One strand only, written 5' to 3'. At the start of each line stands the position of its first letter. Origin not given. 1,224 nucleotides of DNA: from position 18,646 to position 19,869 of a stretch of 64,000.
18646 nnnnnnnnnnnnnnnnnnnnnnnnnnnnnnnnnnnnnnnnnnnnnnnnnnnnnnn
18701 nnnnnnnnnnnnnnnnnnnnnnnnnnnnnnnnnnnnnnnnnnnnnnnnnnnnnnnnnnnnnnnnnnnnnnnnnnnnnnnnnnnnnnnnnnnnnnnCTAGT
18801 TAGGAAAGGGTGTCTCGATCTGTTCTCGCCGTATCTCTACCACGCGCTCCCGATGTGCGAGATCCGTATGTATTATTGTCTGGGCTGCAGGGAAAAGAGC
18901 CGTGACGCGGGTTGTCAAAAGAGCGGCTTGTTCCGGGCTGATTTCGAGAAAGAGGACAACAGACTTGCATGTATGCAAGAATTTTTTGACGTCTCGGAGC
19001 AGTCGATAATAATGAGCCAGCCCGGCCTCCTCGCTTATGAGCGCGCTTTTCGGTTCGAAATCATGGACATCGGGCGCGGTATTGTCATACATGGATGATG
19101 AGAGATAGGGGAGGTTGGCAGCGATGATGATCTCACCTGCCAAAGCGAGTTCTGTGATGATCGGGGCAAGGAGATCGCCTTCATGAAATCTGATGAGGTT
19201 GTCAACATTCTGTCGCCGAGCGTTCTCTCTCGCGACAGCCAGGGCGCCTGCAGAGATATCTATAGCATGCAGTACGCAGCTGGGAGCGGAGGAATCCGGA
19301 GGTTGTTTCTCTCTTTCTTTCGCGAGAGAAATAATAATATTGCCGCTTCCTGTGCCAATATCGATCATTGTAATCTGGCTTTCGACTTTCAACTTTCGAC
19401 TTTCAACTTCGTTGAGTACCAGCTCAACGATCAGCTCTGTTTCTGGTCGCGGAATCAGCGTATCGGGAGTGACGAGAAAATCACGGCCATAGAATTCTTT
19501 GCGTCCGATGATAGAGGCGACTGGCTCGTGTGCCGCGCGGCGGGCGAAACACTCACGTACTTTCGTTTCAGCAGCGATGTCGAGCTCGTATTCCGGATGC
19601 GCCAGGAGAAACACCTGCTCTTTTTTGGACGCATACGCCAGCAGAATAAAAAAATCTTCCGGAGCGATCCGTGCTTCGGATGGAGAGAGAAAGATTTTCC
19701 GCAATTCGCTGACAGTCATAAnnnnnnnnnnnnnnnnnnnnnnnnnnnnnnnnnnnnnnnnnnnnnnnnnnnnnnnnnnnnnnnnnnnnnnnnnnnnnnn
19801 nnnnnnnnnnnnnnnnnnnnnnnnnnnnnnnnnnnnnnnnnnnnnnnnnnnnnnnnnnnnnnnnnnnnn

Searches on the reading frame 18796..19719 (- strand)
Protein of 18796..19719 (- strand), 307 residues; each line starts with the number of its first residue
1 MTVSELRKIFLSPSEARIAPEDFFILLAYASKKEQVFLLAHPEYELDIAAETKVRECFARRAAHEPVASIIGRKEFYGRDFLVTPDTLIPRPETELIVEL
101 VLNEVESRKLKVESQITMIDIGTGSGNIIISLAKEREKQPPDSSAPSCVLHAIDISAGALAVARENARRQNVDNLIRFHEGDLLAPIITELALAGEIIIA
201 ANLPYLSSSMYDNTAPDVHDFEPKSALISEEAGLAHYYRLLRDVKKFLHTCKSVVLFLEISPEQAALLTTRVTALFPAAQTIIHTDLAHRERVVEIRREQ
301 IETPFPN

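Call 9: search_protein_families(library=ncbifam, proteins=[window:18796-19719:-], max_evalue=1)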
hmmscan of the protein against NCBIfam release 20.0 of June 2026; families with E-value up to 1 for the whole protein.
window:18796-19719:- (307 aa): 24 families
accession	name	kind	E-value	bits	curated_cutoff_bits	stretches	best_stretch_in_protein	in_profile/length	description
TIGR03534.1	RF_mod_PrmC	equivalog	6.5e-64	215.8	199.1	1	23-294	2-252/253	peptide chain release factor N(5)-glutamine methyltransferase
TIGR00536.1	hemK_fam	subfamily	9.8e-49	165.9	115.5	1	18-299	22-283/286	HemK family protein methyltransferase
NF002421.0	PRK01544.1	equivalog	5.3e-31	107.9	567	1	24-299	29-307/524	bifunctional peptide chain release factor N(5)-glutamine methyltransferase PrmC/tRNA (guanosine(46)-N7)-methyltransferase TrmB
TIGR03533.1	L3_gln_methyl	equivalog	1.1e-23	83.9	229.7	1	48-269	58-260/284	50S ribosomal protein L3 N(5)-glutamine methyltransferase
TIGR03704.1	PrmC_rel_meth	equivalog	3.4e-22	79.1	248.8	1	52-272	28-228/251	putative protein N(5)-glutamine methyltransferase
NF011529.0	PRK14968.1-3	equivalog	1.5e-08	34.3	162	1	110-256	30-154/198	putative methyltransferase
NF001244.0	PRK00216.1-5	equivalog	5.3e-06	25.9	216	1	109-184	43-110/236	bifunctional demethylmenaquinone methyltransferase/2-methoxy-6-polyprenyl-1,4-benzoquinol methylase UbiE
TIGR02469.1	CbiT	equivalog_domain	5.1e-05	23.5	78.3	1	109-176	14-72/124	precorrin-6Y C5,15-methyltransferase (decarboxylating) subunit CbiT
NF004851.0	PRK06202.1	equivalog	0.00016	21.2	243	1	107-183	53-123/237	hypothetical protein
TIGR00537.1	hemK_rel_arch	hypoth_equivalog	0.00052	19.8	87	1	111-218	16-104/179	HemK2/MTQ2 family protein methyltransferase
NF047853.1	tRm6a37MtseTrmN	equivalog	0.0016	18.3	350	1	112-208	41-127/244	tRNA(1)(Val) (adenine(37)-N(6))-methyltransferase TrmN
TIGR01934.1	MenG_MenH_UbiE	subfamily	0.0021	17.4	158.35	1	108-182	33-96/223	ubiquinone/menaquinone biosynthesis methyltransferase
NF001790.0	PRK00517.3-3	equivalog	0.0023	17.4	269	1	114-203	122-199/262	50S ribosomal protein L11 methyltransferase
NF043040.1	corrin_prot_MT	hypoth_equivalog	0.003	17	180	1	114-181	41-97/216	corrinoid protein-associated methyltransferase CpaM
NF006138.0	PRK08287.1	equivalog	0.013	15.4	210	1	108-181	25-88/189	decarboxylating cobalt-precorrin-6B (C(15))-methyltransferase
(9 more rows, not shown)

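Call 10: search_protein_families(library=pfam, proteins=[window:18796-19719:-], max_evalue=1)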
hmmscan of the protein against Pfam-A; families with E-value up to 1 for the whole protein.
window:18796-19719:- (307 aa): 16 families
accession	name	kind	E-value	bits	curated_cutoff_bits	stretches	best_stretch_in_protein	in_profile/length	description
PF13847.12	Methyltransf_31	-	7.5e-10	39.1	27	1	114-185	3-65/145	Methyltransferase domain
PF17827.6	PrmC_N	-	1.1e-09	39.1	23.4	1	17-72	16-71/71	PrmC N-terminal domain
PF13649.12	Methyltransf_25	-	6e-06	27.3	27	1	119-185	2-57/97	Methyltransferase domain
PF05175.20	MTS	-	1.5e-05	25.1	23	1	110-187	27-94/170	Methyltransferase small domain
PF08242.18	Methyltransf_12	-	7.3e-05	23.9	30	1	119-182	1-57/98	Methyltransferase domain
PF08241.18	Methyltransf_11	-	0.0018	19.3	21.2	1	120-184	2-52/95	Methyltransferase domain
PF06325.19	PrmA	-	0.002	18.1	22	1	104-185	154-223/296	Ribosomal protein L11 methyltransferase (PrmA)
PF01170.24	UPF0020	-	0.0031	17.7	22.3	1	146-208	75-134/197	RMKL-like, methyltransferase domain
PF12847.13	Methyltransf_18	-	0.0038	17.7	27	1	112-199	12-88/151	Methyltransferase domain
PF09445.16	Methyltransf_15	-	0.027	14.5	22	1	118-185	4-60/165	RNA cap guanine-N2 methyltransferase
PF02390.23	Methyltransf_4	-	0.046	13.6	24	1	115-176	2-54/173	Putative methyltransferase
PF24675.1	NpmA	-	0.073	12.8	60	1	108-137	17-46/214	16S rRNA (adenine(1408)-N(1))-methyltransferase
PF01739.24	CheR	-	0.075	12.9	27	1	104-166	21-83/195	CheR methyltransferase, SAM binding domain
PF09918.14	DUF2148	-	0.082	13.4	25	1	145-181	2-37/68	Uncharacterized protein containing a ferredoxin domain (DUF2148)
PF01209.24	Ubie_methyltran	-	0.11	12.2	20.1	1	113-174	46-99/233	ubiE/COQ5 methyltransferase family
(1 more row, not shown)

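Call 12: list_cluster_members(proteins=[window:18565-18684:+, window:18796-19719:-, window:17262-17846:-])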
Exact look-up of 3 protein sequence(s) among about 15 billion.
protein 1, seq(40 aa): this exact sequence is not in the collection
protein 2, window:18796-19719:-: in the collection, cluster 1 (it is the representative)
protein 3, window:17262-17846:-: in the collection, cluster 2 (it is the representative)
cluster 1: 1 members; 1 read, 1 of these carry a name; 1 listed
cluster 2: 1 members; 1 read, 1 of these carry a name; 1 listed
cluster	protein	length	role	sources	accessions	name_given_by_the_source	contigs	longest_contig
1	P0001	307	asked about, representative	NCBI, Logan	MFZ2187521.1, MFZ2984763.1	MAG: peptide chain release factor N(5)-glutamine methyltransferase [Candidatus ...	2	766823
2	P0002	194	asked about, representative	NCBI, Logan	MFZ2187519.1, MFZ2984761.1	MAG: hypothetical protein WAV46_02720 [Candidatus Moraniibacteriota bacterium]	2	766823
